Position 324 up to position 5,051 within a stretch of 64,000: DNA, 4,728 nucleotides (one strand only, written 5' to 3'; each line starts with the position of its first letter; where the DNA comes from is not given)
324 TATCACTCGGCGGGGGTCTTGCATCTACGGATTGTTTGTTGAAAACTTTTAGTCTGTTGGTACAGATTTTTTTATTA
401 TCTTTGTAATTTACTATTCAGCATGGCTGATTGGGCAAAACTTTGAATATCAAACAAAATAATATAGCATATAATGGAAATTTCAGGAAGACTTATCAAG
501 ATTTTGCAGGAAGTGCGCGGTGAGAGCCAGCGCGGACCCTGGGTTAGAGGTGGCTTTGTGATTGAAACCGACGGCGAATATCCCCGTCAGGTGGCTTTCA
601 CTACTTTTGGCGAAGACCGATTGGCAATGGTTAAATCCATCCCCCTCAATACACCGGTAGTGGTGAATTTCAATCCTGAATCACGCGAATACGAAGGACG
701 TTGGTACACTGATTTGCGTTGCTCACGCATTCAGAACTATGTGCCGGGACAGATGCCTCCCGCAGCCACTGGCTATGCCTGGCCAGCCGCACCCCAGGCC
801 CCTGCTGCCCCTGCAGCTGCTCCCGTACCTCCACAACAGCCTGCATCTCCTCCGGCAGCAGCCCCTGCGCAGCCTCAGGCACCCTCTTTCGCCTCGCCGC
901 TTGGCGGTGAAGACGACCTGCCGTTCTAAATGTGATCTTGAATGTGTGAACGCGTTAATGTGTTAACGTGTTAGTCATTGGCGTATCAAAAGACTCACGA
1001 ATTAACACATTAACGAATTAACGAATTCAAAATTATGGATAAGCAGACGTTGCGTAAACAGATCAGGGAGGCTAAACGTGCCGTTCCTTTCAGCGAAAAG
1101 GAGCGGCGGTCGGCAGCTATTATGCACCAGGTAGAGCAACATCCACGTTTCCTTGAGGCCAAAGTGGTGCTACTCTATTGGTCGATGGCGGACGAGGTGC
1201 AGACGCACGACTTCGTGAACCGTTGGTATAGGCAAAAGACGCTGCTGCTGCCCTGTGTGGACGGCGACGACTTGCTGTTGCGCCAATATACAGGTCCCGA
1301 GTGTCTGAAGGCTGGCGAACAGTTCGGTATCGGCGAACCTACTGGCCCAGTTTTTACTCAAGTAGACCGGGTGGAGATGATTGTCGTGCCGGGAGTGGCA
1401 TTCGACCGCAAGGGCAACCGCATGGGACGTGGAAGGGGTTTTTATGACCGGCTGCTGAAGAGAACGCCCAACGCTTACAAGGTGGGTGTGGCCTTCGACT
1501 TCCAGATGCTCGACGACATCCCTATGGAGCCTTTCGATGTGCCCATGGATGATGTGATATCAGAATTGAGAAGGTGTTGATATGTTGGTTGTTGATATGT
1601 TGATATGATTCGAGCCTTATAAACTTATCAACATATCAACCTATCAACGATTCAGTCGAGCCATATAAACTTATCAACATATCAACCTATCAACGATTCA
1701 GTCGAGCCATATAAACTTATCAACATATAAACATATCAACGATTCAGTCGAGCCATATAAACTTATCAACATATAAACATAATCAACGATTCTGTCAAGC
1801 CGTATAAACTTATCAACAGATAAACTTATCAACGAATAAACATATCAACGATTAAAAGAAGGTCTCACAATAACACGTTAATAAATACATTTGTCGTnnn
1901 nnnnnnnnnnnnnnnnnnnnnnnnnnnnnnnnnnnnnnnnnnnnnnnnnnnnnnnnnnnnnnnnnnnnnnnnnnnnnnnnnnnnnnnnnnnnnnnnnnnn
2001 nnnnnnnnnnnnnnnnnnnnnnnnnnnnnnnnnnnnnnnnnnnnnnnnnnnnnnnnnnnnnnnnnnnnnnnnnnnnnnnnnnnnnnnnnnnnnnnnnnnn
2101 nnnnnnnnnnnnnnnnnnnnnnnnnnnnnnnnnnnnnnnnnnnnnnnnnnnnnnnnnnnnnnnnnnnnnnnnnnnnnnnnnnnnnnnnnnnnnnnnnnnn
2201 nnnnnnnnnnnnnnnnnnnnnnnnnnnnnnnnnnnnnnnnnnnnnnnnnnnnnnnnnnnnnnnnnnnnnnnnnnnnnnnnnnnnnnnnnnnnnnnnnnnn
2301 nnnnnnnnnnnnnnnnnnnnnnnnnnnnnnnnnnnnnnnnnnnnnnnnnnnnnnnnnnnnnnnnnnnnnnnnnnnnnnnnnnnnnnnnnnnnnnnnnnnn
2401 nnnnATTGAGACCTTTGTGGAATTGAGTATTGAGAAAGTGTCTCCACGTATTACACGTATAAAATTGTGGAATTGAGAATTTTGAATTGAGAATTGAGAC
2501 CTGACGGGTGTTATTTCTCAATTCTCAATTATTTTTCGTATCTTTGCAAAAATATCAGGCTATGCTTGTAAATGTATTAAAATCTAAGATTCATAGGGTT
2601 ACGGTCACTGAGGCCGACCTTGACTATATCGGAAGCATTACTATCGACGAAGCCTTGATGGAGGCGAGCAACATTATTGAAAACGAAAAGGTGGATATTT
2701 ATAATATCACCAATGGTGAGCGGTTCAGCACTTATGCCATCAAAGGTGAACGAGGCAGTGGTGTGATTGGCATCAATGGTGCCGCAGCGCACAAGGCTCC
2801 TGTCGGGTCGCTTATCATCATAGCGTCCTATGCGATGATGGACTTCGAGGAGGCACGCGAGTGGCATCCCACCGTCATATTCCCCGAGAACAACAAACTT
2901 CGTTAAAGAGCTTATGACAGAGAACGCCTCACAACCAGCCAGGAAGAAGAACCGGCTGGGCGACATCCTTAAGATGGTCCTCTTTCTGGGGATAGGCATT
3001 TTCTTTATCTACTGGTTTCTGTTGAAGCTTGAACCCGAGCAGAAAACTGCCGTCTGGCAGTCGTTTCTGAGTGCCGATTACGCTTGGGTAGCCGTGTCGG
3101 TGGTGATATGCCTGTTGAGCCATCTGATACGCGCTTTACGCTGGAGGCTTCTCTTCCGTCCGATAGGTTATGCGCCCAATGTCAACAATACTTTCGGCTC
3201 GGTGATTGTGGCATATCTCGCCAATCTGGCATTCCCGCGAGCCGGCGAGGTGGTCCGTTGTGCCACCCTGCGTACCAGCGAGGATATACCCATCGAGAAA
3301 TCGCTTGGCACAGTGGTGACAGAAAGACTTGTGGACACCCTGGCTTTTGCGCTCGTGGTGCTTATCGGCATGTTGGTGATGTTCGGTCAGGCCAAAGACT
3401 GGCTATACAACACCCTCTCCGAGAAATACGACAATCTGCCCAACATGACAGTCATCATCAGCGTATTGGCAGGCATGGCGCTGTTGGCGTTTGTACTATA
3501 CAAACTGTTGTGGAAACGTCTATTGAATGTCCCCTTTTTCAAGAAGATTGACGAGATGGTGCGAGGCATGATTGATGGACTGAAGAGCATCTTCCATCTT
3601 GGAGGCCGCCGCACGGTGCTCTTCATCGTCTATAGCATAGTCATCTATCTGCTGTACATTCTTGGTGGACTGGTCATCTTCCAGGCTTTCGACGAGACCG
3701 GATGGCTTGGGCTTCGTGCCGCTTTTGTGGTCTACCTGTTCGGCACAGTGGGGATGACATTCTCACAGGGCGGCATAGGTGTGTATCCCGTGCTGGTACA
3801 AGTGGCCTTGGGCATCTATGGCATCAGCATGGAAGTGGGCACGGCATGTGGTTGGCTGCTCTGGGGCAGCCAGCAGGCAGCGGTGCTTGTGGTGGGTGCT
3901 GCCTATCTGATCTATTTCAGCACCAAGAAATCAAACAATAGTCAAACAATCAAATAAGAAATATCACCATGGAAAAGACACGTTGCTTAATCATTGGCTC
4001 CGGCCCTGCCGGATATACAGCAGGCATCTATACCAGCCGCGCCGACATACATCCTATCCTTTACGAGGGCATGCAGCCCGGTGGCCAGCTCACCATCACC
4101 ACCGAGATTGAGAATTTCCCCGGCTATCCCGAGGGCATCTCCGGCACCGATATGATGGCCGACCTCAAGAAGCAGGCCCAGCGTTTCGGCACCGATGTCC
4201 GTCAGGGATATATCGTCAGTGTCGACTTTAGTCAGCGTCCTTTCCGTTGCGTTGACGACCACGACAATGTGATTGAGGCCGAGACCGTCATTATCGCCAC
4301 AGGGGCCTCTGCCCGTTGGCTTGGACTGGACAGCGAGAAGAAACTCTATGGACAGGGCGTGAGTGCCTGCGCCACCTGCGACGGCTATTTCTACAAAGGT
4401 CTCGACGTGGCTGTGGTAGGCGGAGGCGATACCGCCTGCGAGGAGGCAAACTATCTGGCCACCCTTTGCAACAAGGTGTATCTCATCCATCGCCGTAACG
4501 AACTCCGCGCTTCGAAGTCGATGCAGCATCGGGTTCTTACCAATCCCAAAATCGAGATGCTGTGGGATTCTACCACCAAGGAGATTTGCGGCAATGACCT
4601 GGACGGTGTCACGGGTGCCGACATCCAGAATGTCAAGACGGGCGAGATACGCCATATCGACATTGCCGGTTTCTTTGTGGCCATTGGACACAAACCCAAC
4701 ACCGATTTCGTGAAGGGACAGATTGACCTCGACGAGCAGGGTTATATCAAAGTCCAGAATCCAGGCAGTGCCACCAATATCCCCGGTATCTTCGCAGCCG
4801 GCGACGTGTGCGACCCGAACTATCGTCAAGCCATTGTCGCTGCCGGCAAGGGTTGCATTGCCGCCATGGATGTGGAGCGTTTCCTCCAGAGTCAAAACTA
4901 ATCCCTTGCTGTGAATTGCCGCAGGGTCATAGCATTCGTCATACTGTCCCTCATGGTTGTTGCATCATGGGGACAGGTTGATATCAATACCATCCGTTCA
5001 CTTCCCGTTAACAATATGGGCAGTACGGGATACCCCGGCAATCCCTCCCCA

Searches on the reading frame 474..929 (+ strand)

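Call 47: search_protein_families(library=pfam, proteins=[window:474-929:+], max_evalue=0.001)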
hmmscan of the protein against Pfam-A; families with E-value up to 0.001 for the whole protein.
window:474-929:+ (151 aa): 1 family
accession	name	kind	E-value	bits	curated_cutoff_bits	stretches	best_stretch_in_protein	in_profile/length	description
PF11325.14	DUF3127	-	3.2e-20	72.6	27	1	2-86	1-84/85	Domain of unknown function (DUF3127)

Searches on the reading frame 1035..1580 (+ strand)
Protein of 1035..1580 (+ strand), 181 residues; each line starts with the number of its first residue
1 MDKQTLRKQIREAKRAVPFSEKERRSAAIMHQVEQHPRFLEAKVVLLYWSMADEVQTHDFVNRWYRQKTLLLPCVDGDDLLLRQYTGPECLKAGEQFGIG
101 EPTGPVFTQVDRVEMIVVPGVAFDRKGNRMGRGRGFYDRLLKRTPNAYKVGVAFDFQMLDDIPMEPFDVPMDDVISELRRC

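Call 47: search_protein_families(library=pfam, proteins=[window:1035-1580:+], max_evalue=0.001)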
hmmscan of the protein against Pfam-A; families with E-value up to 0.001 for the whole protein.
window:1035-1580:+ (181 aa): 1 family
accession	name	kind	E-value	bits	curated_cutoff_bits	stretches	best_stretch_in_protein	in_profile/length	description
PF01812.26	5-FTHF_cyc-lig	-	2.4e-41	142.2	27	1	3-177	1-186/186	5-formyltetrahydrofolate cyclo-ligase family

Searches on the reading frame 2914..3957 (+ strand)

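Call 47: search_protein_families(library=pfam, proteins=[window:2914-3957:+], max_evalue=0.001)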
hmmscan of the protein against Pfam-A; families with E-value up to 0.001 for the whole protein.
window:2914-3957:+ (347 aa): 1 family
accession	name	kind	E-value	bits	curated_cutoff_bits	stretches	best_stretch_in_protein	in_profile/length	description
PF03706.18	LPG_synthase_TM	-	6e-28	98.6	33.4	1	24-313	4-287/302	Lysylphosphatidylglycerol synthase TM region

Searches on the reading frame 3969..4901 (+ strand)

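Call 47: search_protein_families(library=pfam, proteins=[window:3969-4901:+], max_evalue=0.001)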
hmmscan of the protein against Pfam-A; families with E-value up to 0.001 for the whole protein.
window:3969-4901:+ (310 aa): 4 families
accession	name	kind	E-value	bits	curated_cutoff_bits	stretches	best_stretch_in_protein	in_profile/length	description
PF07992.20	Pyr_redox_2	-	3.8e-50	171.4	26.1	1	5-295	2-291/291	Pyridine nucleotide-disulphide oxidoreductase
PF13738.12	Pyr_redox_3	-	3.9e-21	76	30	1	56-278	77-305/305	Pyridine nucleotide-disulphide oxidoreductase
PF00070.33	Pyr_redox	-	7.1e-14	52.5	22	1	147-214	2-74/82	Pyridine nucleotide-disulphide oxidoreductase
PF01134.28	GIDA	-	3.8e-05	23.4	22.1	0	6-32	2-28/391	Glucose inhibited division protein A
